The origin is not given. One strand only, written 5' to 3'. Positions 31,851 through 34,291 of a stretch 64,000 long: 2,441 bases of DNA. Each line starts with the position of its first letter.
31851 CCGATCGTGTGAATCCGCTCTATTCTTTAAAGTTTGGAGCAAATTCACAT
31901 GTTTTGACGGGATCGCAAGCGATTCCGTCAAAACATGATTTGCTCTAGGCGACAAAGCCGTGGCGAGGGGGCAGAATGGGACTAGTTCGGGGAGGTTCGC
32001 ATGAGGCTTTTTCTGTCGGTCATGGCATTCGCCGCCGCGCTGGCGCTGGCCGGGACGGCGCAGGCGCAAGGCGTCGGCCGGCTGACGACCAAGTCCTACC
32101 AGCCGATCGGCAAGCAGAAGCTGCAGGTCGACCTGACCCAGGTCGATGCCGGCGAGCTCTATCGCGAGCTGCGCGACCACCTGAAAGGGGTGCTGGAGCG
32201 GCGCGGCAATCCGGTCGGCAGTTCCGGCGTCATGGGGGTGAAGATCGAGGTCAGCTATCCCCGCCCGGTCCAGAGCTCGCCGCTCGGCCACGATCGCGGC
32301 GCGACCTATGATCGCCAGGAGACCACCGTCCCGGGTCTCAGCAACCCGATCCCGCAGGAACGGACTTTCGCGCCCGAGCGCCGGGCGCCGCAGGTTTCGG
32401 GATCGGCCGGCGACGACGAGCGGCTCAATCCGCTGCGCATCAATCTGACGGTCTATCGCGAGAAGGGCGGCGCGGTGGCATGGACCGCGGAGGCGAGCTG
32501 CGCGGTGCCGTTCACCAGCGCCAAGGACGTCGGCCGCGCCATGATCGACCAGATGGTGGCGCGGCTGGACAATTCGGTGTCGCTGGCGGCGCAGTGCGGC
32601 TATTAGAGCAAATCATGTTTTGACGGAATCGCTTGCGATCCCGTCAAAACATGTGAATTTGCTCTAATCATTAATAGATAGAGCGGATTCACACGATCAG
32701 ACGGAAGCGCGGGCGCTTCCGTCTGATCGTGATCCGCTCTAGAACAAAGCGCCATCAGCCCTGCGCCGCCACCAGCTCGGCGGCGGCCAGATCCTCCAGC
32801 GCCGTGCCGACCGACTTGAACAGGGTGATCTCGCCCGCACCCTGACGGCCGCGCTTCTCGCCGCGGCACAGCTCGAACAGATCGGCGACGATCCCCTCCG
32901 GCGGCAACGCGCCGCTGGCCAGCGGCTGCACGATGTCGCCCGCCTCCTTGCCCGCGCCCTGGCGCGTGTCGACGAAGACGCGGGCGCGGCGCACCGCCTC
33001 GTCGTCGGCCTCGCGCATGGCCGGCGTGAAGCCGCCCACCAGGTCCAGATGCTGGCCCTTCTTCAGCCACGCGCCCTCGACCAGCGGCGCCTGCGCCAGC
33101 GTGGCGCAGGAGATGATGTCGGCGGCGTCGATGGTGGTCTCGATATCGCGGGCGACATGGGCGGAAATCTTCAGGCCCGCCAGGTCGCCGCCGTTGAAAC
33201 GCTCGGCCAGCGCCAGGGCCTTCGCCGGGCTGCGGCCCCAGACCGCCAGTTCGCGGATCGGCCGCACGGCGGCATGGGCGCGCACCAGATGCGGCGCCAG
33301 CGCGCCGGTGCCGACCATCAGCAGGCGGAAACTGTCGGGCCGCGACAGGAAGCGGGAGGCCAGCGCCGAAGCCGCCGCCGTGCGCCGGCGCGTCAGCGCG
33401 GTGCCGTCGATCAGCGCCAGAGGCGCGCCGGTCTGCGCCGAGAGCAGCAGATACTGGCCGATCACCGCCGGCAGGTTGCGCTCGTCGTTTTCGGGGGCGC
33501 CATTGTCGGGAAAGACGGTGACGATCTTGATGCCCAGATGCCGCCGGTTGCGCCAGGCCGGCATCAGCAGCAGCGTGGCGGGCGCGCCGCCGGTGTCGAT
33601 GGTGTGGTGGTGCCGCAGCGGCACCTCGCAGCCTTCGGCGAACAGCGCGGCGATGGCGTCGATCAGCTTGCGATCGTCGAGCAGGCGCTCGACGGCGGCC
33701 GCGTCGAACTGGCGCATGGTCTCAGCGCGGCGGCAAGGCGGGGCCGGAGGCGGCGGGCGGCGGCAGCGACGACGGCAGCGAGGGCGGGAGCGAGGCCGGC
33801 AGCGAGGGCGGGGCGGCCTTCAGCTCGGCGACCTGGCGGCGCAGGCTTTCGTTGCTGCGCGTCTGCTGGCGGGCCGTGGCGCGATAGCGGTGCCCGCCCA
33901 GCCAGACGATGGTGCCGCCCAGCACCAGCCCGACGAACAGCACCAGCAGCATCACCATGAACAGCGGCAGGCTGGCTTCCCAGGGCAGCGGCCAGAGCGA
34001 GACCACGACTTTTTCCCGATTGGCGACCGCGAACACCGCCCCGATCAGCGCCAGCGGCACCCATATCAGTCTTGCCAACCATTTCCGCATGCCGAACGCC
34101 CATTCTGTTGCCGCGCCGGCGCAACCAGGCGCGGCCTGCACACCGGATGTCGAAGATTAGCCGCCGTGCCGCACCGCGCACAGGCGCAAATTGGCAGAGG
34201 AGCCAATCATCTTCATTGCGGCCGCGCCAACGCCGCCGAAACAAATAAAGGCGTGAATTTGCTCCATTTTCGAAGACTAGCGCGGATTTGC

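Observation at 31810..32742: Single gene bracketed by 139-bp inverted double-hairpin repeats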

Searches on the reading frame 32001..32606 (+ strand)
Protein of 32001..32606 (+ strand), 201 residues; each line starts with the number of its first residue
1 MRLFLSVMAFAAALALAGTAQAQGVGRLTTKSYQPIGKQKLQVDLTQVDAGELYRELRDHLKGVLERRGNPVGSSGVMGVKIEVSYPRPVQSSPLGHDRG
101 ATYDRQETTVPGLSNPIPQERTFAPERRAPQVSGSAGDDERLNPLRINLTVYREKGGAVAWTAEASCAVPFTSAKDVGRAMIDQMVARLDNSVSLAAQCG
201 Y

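Call 12: search_protein_families(library=pfam, proteins=[window:32001-32606:+], max_evalue=0.01)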
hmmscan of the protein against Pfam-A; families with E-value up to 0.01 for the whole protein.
window:32001-32606:+ (201 aa): 0 families

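Call 13: find_encoding_contigs(protein=window:32001-32606:+, flank=10000, max_places=10)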
Protein window:32001-32606:+ (201 aa): no gene with exactly this product is on record in the collection.

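Call 14: find_homologous_proteins(query=window:32001-32606:+, max_evalue=0.001)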
Query window:32001-32606:+ (201 aa): 28 proteins with E <= 0.001 among 2389 candidates.
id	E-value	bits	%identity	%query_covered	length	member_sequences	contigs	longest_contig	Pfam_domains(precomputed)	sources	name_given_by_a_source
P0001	1.0e-126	438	100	100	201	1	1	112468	-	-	-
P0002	1.5e-86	307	81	89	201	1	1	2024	-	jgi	jgi:hypothetical protein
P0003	4.5e-86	305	74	100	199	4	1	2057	-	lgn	-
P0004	9.7e-84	298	78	90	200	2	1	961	-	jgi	jgi:hypothetical protein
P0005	8.1e-80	285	72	89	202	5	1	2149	-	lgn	-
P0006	1.1e-79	285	69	100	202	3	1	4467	-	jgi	-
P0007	2.4e-79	284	69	98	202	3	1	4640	-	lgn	-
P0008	7.2e-79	282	70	98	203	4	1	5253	-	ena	-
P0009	3.8e-78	280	72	90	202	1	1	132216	-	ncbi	-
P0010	1.3e-77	278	67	99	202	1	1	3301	-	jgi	-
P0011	5.0e-77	276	68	99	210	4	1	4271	-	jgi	jgi:hypothetical protein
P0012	9.4e-77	275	67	100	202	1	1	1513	-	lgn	-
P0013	9.5e-77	275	68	100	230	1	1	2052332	-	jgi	jgi:hypothetical protein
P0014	3.9e-76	273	67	100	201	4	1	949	-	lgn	-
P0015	1.2e-75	272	68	89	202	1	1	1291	-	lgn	-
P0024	4.8e-36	142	45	87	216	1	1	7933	-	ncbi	-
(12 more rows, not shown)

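Call 15: find_encoding_contigs(protein=P0009, flank=6000, max_places=3)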
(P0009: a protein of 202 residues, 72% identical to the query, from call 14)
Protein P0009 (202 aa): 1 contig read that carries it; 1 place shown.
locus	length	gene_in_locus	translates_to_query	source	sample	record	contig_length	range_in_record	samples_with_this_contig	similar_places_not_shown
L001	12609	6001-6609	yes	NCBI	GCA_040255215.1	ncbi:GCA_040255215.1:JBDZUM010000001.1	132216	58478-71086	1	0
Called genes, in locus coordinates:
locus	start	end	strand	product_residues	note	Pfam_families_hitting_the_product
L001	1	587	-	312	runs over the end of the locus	PF17848:Zn_ribbon_ACC, PF01039:Carboxyl_trans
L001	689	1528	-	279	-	PF00290:Trp_syntA, PF00977:His_biosynth (weak)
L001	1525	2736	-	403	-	PF00291:PALP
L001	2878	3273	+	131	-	PF04266:ASCH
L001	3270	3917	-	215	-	PF00697:PRAI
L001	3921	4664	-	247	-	PF00215:OMPdecase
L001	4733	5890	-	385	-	PF01266:DAO, PF01593:Amino_oxidase (faint), PF07992:Pyr_redox_2 (faint), PF13450:NAD_binding_8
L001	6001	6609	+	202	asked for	-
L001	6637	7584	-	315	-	PF02423:OCD_Mu_crystall, PF01488:Shikimate_DH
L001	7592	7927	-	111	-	PF06305:LapA_dom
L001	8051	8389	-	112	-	PF00216:Bac_DNA_binding, PF18291:HU-HIG (weak)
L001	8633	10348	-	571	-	PF00575:S1, PF00575:S1, PF00575:S1, PF23459:S1_RRP5 (weak), PF00575:S1, PF23459:S1_RRP5, PF00575:S1, PF23459:S1_RRP5 (weak), +3 more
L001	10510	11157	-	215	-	PF02224:Cytidylate_kin, PF13189:Cytidylate_kin2 (weak), PF13207:AAA_17 (faint)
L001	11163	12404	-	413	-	PF00275:EPSP_synthase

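Call 16: find_encoding_contigs(protein=P0013, flank=6000, max_places=3)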
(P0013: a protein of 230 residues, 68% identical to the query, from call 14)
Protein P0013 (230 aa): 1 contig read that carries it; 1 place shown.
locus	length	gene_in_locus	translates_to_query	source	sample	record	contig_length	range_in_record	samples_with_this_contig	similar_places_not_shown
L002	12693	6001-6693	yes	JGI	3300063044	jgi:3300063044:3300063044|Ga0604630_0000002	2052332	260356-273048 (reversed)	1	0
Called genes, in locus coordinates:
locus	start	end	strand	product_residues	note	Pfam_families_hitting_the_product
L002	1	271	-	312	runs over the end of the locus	PF17848:Zn_ribbon_ACC, PF01039:Carboxyl_trans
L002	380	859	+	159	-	-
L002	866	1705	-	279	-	PF00290:Trp_syntA, PF00977:His_biosynth (faint)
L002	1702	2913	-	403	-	PF00291:PALP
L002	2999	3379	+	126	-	PF04266:ASCH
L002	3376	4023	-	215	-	PF00697:PRAI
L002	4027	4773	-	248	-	PF00215:OMPdecase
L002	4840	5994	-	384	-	PF00070:Pyr_redox (faint), PF01266:DAO, PF01593:Amino_oxidase (faint), PF03486:HI0933_like (faint), PF07992:Pyr_redox_2 (faint), PF13450:NAD_binding_8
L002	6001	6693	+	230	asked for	-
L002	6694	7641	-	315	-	PF02423:OCD_Mu_crystall, PF01488:Shikimate_DH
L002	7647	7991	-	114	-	PF06305:LapA_dom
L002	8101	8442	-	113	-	PF00216:Bac_DNA_binding, PF18291:HU-HIG (weak)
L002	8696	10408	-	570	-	PF00575:S1, PF21710:Spt6_S1 (faint), PF00575:S1, PF23459:S1_RRP5 (weak), PF00575:S1, PF23459:S1_RRP5 (weak), PF00575:S1, PF23459:S1_RRP5 (weak), +1 more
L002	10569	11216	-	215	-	PF02224:Cytidylate_kin, PF13189:Cytidylate_kin2 (weak), PF13207:AAA_17 (faint)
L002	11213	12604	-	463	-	PF00275:EPSP_synthase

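Call 17: find_encoding_contigs(protein=P0024, flank=6000, max_places=3)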
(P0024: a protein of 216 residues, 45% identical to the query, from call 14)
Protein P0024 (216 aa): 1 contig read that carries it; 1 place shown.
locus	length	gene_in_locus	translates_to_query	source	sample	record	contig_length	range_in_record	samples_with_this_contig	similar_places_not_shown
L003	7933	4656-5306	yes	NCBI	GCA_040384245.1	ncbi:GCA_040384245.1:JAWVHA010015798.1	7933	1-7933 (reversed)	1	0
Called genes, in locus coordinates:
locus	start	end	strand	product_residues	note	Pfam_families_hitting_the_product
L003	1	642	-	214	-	?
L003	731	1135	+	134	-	PF04266:ASCH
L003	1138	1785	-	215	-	PF00697:PRAI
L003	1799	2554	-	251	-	PF00215:OMPdecase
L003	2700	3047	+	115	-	PF05973:Gp49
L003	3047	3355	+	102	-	PF13443:HTH_26 (weak)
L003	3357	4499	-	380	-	PF00070:Pyr_redox (faint), PF01134:GIDA (faint), PF01266:DAO, PF07992:Pyr_redox_2 (faint), PF13450:NAD_binding_8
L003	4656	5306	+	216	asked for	-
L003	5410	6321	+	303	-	PF00149:Metallophos, PF12850:Metallophos_2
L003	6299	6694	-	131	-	-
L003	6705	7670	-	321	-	PF02423:OCD_Mu_crystall, PF01488:Shikimate_DH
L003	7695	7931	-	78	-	?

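Call 26: find_related_loci(query=window:32001-32606:+, collection=metagenome_contigs, flank=3000)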
Query window:32001-32606:+ (201 aa) in metagenome_contigs; peptide patterns used: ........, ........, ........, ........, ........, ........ (x = any residue, [..] = any of these).
237 stretches matched a pattern; 1 encode a relative of the query (tblastn E <= 1e-3); 1 distinct loci.
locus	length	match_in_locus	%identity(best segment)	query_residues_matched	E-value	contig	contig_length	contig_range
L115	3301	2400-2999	67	1-199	1e-87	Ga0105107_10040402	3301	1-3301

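Call 28: find_encoding_contigs(protein=P0002, flank=3000, max_places=3)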
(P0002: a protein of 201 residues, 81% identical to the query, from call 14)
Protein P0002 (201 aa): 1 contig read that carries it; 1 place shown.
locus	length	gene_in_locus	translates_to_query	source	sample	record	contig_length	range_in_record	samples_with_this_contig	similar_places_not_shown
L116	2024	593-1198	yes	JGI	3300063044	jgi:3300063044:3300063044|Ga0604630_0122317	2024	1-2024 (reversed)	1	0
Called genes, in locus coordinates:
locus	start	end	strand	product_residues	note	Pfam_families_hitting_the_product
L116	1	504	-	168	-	?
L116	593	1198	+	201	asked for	-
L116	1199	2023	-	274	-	?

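Call 29: find_encoding_contigs(protein=P0003, flank=3000, max_places=3)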
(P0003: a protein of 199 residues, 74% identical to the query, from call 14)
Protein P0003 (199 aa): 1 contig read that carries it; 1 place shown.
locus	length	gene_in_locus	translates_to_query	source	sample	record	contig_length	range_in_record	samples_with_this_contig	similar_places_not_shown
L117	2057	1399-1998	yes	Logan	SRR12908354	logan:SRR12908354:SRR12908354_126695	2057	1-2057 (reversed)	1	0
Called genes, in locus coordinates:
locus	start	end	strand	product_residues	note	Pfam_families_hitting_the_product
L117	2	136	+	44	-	?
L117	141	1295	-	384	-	PF01266:DAO, PF01593:Amino_oxidase (faint), PF07992:Pyr_redox_2 (faint), PF13450:NAD_binding_8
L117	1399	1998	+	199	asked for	-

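Call 30: find_encoding_contigs(protein=P0004, flank=3000, max_places=3)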
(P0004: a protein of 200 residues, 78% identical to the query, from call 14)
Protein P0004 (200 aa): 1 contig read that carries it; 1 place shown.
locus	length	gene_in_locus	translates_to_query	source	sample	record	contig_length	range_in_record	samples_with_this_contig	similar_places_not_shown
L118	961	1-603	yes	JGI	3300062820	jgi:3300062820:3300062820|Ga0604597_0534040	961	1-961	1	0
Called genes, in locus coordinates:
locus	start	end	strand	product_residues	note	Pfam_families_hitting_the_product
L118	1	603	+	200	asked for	?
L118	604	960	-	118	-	?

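Call 31: find_encoding_contigs(protein=P0005, flank=3000, max_places=3)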
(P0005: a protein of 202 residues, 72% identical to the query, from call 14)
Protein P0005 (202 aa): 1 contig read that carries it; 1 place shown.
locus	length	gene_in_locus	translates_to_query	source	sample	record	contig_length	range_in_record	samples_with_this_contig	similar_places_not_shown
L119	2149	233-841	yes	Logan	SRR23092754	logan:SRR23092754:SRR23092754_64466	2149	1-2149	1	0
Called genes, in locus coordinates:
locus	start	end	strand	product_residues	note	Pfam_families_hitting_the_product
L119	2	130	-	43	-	?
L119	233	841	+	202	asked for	-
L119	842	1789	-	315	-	PF02423:OCD_Mu_crystall, PF01488:Shikimate_DH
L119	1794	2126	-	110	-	PF06305:LapA_dom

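Call 79: predict_structure(alignment_id=A1)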
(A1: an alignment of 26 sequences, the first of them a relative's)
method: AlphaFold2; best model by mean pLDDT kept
length: 201 residues; sequences in the alignment: 26
mean_pLDDT: 60.7   pTM: 0.51
mean pLDDT of the five models: 60.7, 57.6, 56.8, 55.4, 54.7
residues with pLDDT >= 90: 14; 70-90: 65; 50-70: 34; < 50: 88
segments of 3 or more residues with pLDDT < 50: 1-5, 16-47, 100-118, 122-139, 194-201
pLDDT, mean of each block of 10 residues (from residue 1): 48 46 37 36 47 90 88 72 76 52 45 45 47 45 74 71 79 87 86 47 32
secondary structure, 60 per line:
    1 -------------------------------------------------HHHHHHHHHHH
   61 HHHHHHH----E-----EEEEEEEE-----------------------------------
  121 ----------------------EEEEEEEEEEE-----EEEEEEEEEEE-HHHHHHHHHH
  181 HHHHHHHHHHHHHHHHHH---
elements in order: H50-67 E78-85 E143-153 E159-169 H171-198

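Call 85: search_protein_families(library=ncbifam, proteins=[window:32001-32606:+], max_evalue=0.01)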
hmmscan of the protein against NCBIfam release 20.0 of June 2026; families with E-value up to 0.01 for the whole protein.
window:32001-32606:+ (201 aa): 0 families

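Call 86: fold_search(model_id=the predicted structure, library=pdb)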
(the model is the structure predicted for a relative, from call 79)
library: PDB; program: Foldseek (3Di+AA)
matches with E <= 10: 681; with E <= 0.001: 0
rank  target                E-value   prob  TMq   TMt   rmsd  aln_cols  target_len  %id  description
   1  4l8n                  3.7e-02  0.87  0.36  0.18  14.3       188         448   11  Crystal structure of a PDZ domain protein (BDI_1242) from Parabacteroides distasonis ATCC 8503 at 2.50 A resolution (released 2013-06-26)
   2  4kwy_A                6.3e-02  0.69  0.31  0.42   6.0       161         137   16  Crystal structure of a putative lipoprotein (CC_3750) from Caulobacter crescentus CB15 at 2.40 A resolution (released 2013-06-19)
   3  9h80_A                6.7e-02  0.89  0.34  0.43  12.3       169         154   13  Structure of the outer membrane exopolysaccharide transporter PelBC (released 2025-06-11)
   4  4kwy_B                1.5e-01  0.51  0.28  0.40   6.9       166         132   13  Crystal structure of a putative lipoprotein (CC_3750) from Caulobacter crescentus CB15 at 2.40 A resolution (released 2013-06-19)
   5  5t11_G                2.1e-01  0.38  0.26  0.36  10.0       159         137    9  PelC L103M dodecamer from Paraburkholderia phytofirmans, space group C2 (released 2017-03-15)
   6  4hrv_A                2.4e-01  0.30  0.16  0.21   5.3        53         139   11  Crystal Structure of Lipoprotein GNA1162 from Neisseria meningitidis (released 2013-04-24)
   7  5t11_K                2.5e-01  0.84  0.34  0.50   4.7       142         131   10  PelC L103M dodecamer from Paraburkholderia phytofirmans, space group C2 (released 2017-03-15)
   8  5t11_I                2.5e-01  0.38  0.27  0.37   8.0       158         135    9  PelC L103M dodecamer from Paraburkholderia phytofirmans, space group C2 (released 2017-03-15)
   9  5t11_A                2.7e-01  0.60  0.31  0.44   6.1       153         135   11  PelC L103M dodecamer from Paraburkholderia phytofirmans, space group C2 (released 2017-03-15)
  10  4uv2_G                2.7e-01  0.09  0.15  0.13  16.5       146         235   10  Structure of the curli transport lipoprotein CsgG in a non-lipidated, pre-pore conformation (released 2014-09-24)
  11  5t10_B                2.9e-01  0.51  0.30  0.41   6.7       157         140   11  PelC dodecamer from Paraburkholderia phytofirmans, space group P6 (released 2017-03-15)
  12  5t10_C                3.1e-01  0.51  0.30  0.41   6.6       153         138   12  PelC dodecamer from Paraburkholderia phytofirmans, space group P6 (released 2017-03-15)
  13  5t11_C                3.1e-01  0.33  0.29  0.40  11.6       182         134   10  PelC L103M dodecamer from Paraburkholderia phytofirmans, space group C2 (released 2017-03-15)
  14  8t8d_B                3.1e-01  0.30  0.31  0.33   9.4       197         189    6  Structure of Helicobacter pylori adhesin A, HpaA (released 2024-01-31)
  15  7ckq_C                3.1e-01  0.13  0.19  0.05  21.3       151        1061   10  The cryo-EM structure of B. subtilis BmrR transcription activation complex (released 2020-12-16)
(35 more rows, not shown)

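Call 92: list_cluster_members(proteins=[P0009, P0024, P0008])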
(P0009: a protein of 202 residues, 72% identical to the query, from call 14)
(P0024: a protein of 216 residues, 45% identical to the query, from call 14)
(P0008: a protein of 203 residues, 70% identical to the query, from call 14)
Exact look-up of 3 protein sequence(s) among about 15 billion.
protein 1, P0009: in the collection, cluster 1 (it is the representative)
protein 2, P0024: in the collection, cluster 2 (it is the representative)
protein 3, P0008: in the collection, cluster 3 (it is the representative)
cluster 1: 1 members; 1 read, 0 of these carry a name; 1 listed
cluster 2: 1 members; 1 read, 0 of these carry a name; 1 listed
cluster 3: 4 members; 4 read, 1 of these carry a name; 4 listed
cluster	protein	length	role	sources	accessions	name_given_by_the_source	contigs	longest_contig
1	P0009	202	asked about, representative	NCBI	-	-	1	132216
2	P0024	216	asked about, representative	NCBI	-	-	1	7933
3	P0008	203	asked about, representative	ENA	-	-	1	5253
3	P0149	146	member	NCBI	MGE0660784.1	MAG: hypothetical protein AB7O63_14905, partial [Reyranellaceae bacterium]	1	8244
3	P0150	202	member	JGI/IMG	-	-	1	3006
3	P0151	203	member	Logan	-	-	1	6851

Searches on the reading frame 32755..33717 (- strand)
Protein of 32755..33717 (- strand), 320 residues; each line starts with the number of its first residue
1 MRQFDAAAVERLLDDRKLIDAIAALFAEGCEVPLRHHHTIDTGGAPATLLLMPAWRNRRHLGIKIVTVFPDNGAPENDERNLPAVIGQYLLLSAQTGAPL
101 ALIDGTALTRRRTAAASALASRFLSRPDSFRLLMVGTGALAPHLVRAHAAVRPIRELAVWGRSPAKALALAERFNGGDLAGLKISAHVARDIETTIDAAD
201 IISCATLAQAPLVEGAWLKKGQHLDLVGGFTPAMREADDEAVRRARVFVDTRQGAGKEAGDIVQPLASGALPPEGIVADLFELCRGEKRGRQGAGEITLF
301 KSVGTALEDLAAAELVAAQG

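Call 12: search_protein_families(library=pfam, proteins=[window:32755-33717:-], max_evalue=0.01)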
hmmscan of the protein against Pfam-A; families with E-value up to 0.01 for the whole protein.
window:32755-33717:- (320 aa): 2 families
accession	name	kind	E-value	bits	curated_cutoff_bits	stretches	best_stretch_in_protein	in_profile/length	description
PF02423.21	OCD_Mu_crystall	-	1.3e-55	189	24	1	47-316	51-306/314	Ornithine cyclodeaminase/mu-crystallin family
PF01488.26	Shikimate_DH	-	3.3e-08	34.1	24.3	1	119-222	2-99/138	Shikimate / quinate 5-dehydrogenase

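Call 85: search_protein_families(library=ncbifam, proteins=[window:32755-33717:-], max_evalue=0.01)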
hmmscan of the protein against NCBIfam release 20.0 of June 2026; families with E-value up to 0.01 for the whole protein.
window:32755-33717:- (320 aa): 15 families
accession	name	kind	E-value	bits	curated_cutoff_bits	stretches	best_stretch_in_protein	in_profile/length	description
NF004793.0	PRK06141.1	equivalog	6.7e-124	412.9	322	1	1-317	1-308/314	bifunctional Delta(1)-pyrroline-2-carboxylate/Delta(1)-piperideine-2-carboxylate reductase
NF006379.0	PRK08618.1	equivalog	3.8e-60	203.9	417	1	19-315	19-310/326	ornithine cyclodeaminase family protein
NF005603.0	PRK07340.1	equivalog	2.8e-48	164.7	266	1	1-317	4-300/307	delta(1)-pyrroline-2-carboxylate reductase family protein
TIGR02371.1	ala_DH_arch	equivalog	8.7e-40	136.8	409.15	1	49-316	52-309/325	alanine dehydrogenase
NF006141.0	PRK08291.1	equivalog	3.4e-39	134.7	408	1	62-318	69-317/330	cyclodeaminase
TIGR02992.1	ectoine_eutC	equivalog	1.8e-37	129.2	471.65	1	75-318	74-314/326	ectoine utilization protein EutC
NF005762.1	PRK07589.1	equivalog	7.7e-37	127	350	1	51-317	56-306/334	ornithine cyclodeaminase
NF045512.1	PyrPipCarbRedLhpI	equivalog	3.4e-35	121.6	400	1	3-317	2-294/298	bifunctional Delta(1)-pyrroline-2-carboxylate/Delta(1)-piperideine-2-carboxylate reductase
NF045643.1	ImmsucRedBhcD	equivalog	4.3e-30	105.1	500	1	61-317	64-307/321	iminosuccinate reductase BhcD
TIGR03944.1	dehyd_SbnB_fam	equivalog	5.6e-25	88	326.9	1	52-318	57-313/327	2,3-diaminopropionate biosynthesis protein SbnB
NF005296.0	PRK06823.1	equivalog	5.2e-23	81.5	438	1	60-317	63-310/315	ornithine cyclodeaminase family protein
NF004848.0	PRK06199.1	subfamily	2.6e-16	59.7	362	1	75-315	101-356/379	tyramine oxidase subunit B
NF005011.0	PRK06407.1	subfamily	1.5e-14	53.9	337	1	91-316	81-295/302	ornithine cyclodeaminase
TIGR01035.1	hemA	equivalog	1.6e-07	30.6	209.55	1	115-219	166-261/416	glutamyl-tRNA reductase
NF000744.0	PRK00045.1-3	equivalog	2.6e-05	23.3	429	1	129-221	185-273/447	glutamyl-tRNA reductase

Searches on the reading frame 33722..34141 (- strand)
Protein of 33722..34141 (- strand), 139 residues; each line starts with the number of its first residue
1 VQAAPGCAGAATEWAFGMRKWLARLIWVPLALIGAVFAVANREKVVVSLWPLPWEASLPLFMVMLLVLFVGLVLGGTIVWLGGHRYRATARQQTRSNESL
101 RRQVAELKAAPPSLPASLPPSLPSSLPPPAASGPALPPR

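Call 12: search_protein_families(library=pfam, proteins=[window:33722-34141:-], max_evalue=0.01)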
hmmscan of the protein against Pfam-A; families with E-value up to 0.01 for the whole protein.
window:33722-34141:- (139 aa): 2 families
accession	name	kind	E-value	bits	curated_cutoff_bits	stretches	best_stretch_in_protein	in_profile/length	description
PF06305.16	LapA_dom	-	2.6e-10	40.5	28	1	41-104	2-63/64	Lipopolysaccharide assembly protein A domain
PF07219.19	HemY_N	-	0.0083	16.7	31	1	45-102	3-61/107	HemY protein N-terminus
